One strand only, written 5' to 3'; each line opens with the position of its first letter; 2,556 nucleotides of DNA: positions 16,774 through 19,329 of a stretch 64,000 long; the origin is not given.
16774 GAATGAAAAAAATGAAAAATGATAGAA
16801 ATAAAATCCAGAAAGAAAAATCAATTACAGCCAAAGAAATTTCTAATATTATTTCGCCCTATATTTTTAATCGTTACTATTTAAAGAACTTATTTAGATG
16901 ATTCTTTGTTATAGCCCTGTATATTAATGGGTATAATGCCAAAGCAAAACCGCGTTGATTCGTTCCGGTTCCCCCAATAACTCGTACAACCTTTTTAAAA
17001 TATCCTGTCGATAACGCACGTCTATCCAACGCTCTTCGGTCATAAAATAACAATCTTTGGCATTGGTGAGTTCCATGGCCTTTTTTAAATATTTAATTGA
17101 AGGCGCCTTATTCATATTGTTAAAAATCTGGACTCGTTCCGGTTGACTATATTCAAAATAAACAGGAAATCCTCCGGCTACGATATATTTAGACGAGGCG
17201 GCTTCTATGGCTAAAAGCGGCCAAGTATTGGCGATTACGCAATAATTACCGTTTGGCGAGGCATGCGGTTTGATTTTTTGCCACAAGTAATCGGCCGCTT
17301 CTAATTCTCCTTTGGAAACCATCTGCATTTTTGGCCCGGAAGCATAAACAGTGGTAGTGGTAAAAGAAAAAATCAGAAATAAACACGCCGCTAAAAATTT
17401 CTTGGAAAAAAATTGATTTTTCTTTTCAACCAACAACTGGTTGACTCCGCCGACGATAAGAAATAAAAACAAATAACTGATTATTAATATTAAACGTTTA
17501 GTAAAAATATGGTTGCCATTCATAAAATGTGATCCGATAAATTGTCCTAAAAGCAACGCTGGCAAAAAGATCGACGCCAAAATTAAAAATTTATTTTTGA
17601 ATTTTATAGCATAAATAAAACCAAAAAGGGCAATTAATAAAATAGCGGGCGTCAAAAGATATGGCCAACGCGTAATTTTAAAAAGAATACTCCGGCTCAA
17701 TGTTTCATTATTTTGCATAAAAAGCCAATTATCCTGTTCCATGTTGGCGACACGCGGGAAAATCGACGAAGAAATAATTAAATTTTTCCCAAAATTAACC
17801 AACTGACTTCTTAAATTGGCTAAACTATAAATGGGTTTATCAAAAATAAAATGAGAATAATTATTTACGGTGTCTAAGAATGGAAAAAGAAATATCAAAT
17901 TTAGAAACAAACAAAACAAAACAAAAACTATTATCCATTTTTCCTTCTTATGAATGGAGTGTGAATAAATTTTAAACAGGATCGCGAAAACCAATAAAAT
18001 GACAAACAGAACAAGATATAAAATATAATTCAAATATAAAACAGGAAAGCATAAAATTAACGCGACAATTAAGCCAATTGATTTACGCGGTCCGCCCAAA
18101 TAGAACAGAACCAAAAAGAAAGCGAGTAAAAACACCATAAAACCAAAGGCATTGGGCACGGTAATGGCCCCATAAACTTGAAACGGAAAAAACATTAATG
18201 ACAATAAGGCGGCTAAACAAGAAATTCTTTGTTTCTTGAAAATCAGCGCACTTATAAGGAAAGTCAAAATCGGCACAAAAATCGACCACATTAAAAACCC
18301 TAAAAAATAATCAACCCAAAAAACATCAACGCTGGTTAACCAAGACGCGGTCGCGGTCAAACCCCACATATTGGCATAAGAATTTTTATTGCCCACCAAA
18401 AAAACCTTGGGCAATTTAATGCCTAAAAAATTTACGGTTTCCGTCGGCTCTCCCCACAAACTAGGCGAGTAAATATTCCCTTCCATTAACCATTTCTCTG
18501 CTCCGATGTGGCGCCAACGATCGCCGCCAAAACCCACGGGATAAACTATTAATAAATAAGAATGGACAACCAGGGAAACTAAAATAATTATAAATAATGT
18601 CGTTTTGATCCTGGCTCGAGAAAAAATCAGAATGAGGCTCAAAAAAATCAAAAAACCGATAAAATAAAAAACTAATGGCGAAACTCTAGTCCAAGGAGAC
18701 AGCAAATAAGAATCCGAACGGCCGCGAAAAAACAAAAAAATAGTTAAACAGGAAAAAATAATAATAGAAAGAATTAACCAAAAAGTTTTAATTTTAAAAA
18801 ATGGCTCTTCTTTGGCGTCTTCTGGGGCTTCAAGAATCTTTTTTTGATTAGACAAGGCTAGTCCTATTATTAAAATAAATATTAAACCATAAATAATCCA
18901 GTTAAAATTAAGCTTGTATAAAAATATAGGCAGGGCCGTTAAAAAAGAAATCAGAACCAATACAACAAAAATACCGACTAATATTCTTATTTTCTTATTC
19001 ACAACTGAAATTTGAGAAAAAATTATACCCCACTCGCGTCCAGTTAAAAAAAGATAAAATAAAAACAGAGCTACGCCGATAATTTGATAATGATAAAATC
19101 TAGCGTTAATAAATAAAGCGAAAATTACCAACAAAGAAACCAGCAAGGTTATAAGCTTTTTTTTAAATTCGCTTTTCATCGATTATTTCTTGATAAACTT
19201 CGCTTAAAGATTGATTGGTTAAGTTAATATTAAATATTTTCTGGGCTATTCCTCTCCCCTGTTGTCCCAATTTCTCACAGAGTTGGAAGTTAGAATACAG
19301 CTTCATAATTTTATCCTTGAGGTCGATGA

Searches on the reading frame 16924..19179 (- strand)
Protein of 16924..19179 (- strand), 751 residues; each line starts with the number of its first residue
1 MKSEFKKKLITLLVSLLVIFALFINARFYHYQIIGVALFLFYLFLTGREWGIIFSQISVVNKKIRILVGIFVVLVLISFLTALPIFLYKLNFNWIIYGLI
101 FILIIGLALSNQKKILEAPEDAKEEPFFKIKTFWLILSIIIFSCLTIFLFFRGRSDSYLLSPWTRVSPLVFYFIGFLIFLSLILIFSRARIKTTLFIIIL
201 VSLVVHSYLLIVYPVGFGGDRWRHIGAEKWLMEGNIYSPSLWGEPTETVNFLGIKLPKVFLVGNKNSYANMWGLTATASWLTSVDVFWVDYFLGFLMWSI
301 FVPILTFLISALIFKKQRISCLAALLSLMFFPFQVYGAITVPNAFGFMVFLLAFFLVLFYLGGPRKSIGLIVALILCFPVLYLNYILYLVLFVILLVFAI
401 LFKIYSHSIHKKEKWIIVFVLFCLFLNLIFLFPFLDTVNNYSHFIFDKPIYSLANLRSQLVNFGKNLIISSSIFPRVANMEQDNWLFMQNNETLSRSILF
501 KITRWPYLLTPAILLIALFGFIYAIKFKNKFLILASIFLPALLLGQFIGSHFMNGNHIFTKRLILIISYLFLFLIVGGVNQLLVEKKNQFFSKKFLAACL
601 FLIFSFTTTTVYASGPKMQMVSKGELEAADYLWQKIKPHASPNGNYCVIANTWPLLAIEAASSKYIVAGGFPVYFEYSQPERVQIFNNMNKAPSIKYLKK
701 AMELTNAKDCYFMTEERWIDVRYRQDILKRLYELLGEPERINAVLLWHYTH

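Call 68: find_homologous_proteins(query=window:16924-19179:-, max_evalue=1e-100)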
Query window:16924-19179:- (751 aa): 44 proteins with E <= 1e-100 among 8000 candidates.
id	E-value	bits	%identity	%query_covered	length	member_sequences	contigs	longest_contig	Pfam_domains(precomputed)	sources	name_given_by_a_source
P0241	0.0e+0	1644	100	100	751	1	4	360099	-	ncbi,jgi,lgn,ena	-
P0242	4.7e-176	606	48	80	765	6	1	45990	-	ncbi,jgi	ncbi:MAG: hypothetical protein WC499_01925 [Patescibacteria group bacterium]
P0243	1.1e-174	601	42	100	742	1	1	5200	-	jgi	-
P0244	7.0e-174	598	43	98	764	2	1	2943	-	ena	-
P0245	1.5e-173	597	46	85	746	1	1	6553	-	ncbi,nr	ncbi:hypothetical protein J7K86_02400 [bacterium]|nr:hypothetical protein [bacterium]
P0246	6.1e-172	592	44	98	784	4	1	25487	-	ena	-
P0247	1.6e-171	591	42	99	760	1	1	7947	-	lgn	-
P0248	5.4e-171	589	44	92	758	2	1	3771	-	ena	-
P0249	2.9e-170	586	45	92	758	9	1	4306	-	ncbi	-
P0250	3.3e-170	586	42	98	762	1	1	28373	-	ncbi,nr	ncbi:MAG: hypothetical protein Q7J06_04010 [Bacteroidales bacterium]|nr:hypothetical protein [Bacter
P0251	3.3e-170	586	41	99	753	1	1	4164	-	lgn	-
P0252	2.9e-169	583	42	98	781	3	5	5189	-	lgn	-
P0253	2.0e-168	580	42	100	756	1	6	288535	-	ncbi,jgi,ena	-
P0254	3.2e-168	580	43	95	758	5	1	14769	-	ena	-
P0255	5.5e-168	579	42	99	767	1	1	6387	-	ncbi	-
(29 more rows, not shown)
